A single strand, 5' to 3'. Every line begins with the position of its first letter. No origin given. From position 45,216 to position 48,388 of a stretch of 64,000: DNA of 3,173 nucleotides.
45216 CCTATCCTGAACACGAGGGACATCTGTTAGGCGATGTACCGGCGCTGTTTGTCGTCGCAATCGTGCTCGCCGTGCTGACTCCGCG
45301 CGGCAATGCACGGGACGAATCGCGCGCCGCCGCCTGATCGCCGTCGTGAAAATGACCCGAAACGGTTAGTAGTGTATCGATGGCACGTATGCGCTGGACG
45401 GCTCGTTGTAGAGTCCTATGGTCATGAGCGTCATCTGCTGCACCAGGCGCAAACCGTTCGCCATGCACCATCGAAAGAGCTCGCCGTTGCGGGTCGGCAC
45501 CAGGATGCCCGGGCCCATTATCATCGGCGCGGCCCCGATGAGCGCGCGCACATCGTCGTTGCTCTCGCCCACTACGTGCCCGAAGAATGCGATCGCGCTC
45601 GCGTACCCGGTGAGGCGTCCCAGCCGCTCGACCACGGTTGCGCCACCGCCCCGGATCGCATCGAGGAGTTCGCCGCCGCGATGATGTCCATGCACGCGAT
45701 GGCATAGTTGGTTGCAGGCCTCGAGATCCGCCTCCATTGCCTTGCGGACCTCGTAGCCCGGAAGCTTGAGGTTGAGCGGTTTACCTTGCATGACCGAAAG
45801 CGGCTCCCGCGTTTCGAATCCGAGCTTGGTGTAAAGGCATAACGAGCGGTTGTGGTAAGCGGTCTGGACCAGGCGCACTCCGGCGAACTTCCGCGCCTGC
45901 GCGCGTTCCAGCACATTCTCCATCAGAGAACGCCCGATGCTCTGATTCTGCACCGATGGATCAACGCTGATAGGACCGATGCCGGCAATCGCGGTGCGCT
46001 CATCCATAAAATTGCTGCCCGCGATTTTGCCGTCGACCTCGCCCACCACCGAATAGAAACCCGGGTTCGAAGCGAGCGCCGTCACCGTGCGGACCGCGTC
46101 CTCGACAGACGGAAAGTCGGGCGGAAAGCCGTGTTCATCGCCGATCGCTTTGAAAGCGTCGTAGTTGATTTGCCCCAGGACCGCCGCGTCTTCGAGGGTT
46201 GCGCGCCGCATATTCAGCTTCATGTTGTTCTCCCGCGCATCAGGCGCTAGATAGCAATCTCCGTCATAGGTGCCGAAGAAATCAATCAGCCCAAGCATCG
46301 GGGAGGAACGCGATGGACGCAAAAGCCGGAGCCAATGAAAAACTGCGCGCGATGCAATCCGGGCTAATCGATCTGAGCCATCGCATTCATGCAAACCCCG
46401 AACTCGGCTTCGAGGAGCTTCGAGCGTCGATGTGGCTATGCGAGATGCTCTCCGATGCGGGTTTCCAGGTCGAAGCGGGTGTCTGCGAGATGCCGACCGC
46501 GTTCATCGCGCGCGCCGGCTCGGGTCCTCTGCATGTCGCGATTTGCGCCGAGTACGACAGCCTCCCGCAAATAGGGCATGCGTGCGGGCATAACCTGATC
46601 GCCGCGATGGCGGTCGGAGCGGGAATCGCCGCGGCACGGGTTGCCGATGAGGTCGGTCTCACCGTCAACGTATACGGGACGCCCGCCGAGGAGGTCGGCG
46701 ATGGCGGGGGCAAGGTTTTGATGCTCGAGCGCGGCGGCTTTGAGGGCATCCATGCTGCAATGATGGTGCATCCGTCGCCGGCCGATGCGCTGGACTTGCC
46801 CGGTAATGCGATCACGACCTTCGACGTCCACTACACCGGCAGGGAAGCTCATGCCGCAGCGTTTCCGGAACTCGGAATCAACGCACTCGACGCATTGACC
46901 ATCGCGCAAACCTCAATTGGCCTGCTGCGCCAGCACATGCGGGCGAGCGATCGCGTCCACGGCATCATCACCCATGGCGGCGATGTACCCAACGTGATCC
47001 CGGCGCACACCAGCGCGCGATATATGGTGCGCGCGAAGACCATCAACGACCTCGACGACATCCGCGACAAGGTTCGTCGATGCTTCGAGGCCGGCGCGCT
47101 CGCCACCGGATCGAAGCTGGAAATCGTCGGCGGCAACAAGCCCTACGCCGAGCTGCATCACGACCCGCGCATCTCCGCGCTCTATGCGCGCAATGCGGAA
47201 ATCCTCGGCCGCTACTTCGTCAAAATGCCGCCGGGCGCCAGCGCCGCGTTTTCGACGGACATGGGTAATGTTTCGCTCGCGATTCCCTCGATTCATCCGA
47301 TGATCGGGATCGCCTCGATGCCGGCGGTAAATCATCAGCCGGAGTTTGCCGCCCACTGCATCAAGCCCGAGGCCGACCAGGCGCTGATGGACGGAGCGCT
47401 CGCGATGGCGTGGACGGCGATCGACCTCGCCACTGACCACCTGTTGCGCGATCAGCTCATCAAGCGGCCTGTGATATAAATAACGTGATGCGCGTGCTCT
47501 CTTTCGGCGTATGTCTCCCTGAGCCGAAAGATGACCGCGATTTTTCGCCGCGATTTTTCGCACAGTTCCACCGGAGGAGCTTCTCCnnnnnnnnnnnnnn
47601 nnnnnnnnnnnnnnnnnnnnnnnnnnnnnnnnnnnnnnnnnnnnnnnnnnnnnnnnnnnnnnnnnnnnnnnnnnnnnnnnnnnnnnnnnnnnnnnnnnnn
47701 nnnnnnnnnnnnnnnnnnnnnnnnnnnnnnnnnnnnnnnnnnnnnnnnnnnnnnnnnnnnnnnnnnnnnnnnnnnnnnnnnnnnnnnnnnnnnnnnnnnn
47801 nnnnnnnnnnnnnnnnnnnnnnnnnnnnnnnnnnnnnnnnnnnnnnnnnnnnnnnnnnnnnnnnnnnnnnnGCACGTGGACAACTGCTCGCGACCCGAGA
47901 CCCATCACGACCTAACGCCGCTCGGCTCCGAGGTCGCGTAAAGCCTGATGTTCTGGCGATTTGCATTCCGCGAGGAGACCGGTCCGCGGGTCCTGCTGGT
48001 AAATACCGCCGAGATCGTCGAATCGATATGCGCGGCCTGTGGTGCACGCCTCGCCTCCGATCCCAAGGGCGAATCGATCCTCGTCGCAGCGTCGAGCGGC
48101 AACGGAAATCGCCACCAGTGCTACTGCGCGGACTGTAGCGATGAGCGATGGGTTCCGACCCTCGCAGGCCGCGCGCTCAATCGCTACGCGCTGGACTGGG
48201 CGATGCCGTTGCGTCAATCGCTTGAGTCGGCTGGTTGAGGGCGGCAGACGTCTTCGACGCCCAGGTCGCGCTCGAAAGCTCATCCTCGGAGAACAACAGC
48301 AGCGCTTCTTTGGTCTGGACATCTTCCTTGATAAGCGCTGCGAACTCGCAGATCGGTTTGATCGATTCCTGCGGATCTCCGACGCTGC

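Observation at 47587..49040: Triplicated CxxC...CxxC zinc-ribbon-like domain: two stand-alone copies and one fused to a ferritin-like ExxH domain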

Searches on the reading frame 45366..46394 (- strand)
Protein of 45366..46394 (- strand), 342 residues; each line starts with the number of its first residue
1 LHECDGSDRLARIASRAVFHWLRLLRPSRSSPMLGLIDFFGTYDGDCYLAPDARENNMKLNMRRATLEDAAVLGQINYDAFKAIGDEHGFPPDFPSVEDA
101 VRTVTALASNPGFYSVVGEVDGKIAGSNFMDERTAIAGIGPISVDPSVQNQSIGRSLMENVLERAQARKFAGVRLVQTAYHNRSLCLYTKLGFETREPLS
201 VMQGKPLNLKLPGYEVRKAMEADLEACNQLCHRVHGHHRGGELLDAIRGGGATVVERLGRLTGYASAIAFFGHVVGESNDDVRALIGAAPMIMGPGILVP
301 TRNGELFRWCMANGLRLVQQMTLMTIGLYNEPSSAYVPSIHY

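Call 3: search_protein_families(library=pfam, proteins=[window:45366-46394:-], max_evalue=1)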
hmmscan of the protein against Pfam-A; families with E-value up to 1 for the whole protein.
window:45366-46394:- (342 aa): 6 families
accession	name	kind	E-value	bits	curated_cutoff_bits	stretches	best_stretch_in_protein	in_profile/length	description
PF13508.13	Acetyltransf_7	-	4.8e-10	40.1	27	1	116-194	6-83/84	Acetyltransferase (GNAT) domain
PF00583.31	Acetyltransf_1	-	1.1e-09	39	20.7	1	108-193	28-116/116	Acetyltransferase (GNAT) family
PF13673.13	Acetyltransf_10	-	2.4e-06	28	23.6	1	110-204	28-118/128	Acetyltransferase (GNAT) domain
PF08445.16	FR47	-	0.0023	18.3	22.1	1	135-196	20-80/86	FR47-like protein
PF13527.13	Acetyltransf_9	-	0.0044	17.5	25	1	128-194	64-125/127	Acetyltransferase (GNAT) domain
PF14542.12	Acetyltransf_CG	-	0.21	12.2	30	1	123-170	11-58/80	GCN5-related N-acetyl-transferase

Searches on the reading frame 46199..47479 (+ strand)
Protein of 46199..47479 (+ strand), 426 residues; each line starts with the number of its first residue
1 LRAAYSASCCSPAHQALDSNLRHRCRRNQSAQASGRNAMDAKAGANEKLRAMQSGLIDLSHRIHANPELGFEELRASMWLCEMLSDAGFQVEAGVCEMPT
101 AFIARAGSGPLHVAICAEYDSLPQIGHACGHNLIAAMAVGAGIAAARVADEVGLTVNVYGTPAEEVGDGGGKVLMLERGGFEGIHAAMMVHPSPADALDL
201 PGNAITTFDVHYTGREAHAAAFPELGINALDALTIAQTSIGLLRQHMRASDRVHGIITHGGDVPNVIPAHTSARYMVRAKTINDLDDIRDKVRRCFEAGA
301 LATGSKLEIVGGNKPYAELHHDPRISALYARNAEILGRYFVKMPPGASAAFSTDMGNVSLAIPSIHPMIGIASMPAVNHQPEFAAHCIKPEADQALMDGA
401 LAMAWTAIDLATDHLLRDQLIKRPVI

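Call 3: search_protein_families(library=pfam, proteins=[window:46199-47479:+], max_evalue=1)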
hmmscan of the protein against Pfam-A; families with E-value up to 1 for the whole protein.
window:46199-47479:+ (426 aa): 3 families
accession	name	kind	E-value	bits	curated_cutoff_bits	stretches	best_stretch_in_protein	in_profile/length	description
PF07687.19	M20_dimer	-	1.3e-09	38.4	21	1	206-299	7-102/107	Peptidase dimerisation domain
PF01546.33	Peptidase_M20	-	2.9e-07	31.1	24.6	1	127-384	29-189/206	Peptidase family M20/M25/M40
PF13669.12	Glyoxalase_4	-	0.18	12.5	27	1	72-116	32-75/109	Glyoxalase/Bleomycin resistance protein/Dioxygenase superfamily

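Call 4: search_protein_families(library=ncbifam, proteins=[window:46199-47479:+], max_evalue=1)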
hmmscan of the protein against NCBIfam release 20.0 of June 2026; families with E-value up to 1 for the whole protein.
window:46199-47479:+ (426 aa): 14 families
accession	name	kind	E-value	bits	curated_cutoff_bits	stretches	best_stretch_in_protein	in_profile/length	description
TIGR01891.1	amidohydrolases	subfamily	2.1e-57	194.9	153.75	1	56-384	1-357/366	amidohydrolase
NF040868.1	carboxypep_CpsA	equivalog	2e-17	63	500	1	47-309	6-292/391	carboxypeptidase CpsA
NF004788.0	PRK06133.1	subfamily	1.6e-10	40.5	349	1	158-306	171-316/417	glutamate carboxypeptidase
NF005602.0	PRK07338.1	equivalog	3.6e-10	39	357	1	143-313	146-312/409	hydrolase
NF038260.1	ectoine_DoeB_2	equivalog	6.8e-09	35.1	550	1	58-373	10-345/378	N(2)-acetyl-L-2,4-diaminobutanoate deacetylase DoeB2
NF006365.0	PRK08588.1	subfamily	1.7e-07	30.9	289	1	155-298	130-277/383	succinyl-diaminopimelate desuccinylase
TIGR01910.1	DapE-ArgE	subfamily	2.7e-07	30.1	217.6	1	138-300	115-280/373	ArgE/DapE family deacylase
NF005678.0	PRK07473.1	equivalog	6e-06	25.5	386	1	128-351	113-325/376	M20/M25/M40 family metallo-hydrolase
NF001747.0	PRK00466.1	equivalog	0.00055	18.8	288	1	143-308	101-259/346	N-acetyl-lysine deacetylase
NF006404.0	PRK08652.1-2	equivalog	0.0012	17.9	348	1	137-297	89-236/332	acetylornithine deacetylase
NF006399.0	PRK08651.1-2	equivalog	0.0045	16.1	381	1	147-233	122-206/405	succinyl-diaminopimelate desuccinylase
NF006771.0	PRK09290.1-5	subfamily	0.0066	15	399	1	205-360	215-373/413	allantoate amidohydrolase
NF009557.0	PRK13009.1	equivalog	0.021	14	284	1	208-308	184-288/377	succinyl-diaminopimelate desuccinylase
NF005710.0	PRK07522.1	subfamily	0.064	12.4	412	1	205-354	182-340/391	acetylornithine deacetylase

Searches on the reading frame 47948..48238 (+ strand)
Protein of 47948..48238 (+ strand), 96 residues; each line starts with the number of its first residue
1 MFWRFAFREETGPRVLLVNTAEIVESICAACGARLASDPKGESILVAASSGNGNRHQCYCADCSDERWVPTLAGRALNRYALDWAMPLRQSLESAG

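Call 3: search_protein_families(library=pfam, proteins=[window:47948-48238:+], max_evalue=1)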
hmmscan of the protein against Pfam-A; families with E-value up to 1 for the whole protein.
window:47948-48238:+ (96 aa): 3 families
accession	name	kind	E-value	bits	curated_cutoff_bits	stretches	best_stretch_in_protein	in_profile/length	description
PF04828.22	GFA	-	0.039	14.5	24.3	0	21-46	67-92/115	Glutathione-dependent formaldehyde-activating enzyme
PF23477.1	zf_Tbcl_2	-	0.063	13.4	27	0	55-70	3-18/37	Probable treble clef zinc finger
PF15777.11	Anti-TRAP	-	0.2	12.1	32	1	53-77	26-50/59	Tryptophan RNA-binding attenuator protein inhibitory protein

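Call 4: search_protein_families(library=ncbifam, proteins=[window:47948-48238:+], max_evalue=1)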
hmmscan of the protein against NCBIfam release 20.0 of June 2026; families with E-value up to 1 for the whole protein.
window:47948-48238:+ (96 aa): 2 families
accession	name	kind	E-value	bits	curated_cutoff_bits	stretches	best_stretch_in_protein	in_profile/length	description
TIGR04272.1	cxxc_cxxc_Mbark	domain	0.012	15.3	36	0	56-70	4-18/37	CxxC-x17-CxxC domain-containing protein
NF001629.0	PRK00415.1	equivalog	0.72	9.4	70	0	28-42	36-50/62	30S ribosomal protein S27e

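Call 72: search_protein_families(library=padloc, proteins=[window:47948-48238:+], max_evalue=0.1)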
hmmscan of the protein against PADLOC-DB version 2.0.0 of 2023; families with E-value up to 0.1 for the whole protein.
window:47948-48238:+ (96 aa): 0 families

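Call 78: find_homologous_proteins(query=window:47948-48238:+)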
Query window:47948-48238:+ (96 aa): 4 proteins with E <= 0.001 among 7 candidates.
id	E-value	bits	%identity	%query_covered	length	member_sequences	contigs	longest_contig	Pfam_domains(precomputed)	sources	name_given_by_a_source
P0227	2.3e-59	215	100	100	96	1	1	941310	-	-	-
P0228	2.0e-28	116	62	93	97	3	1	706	-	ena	-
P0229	1.2e-27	113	60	93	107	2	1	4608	-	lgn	-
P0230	2.0e-25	106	57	95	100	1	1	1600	-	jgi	jgi:hypothetical protein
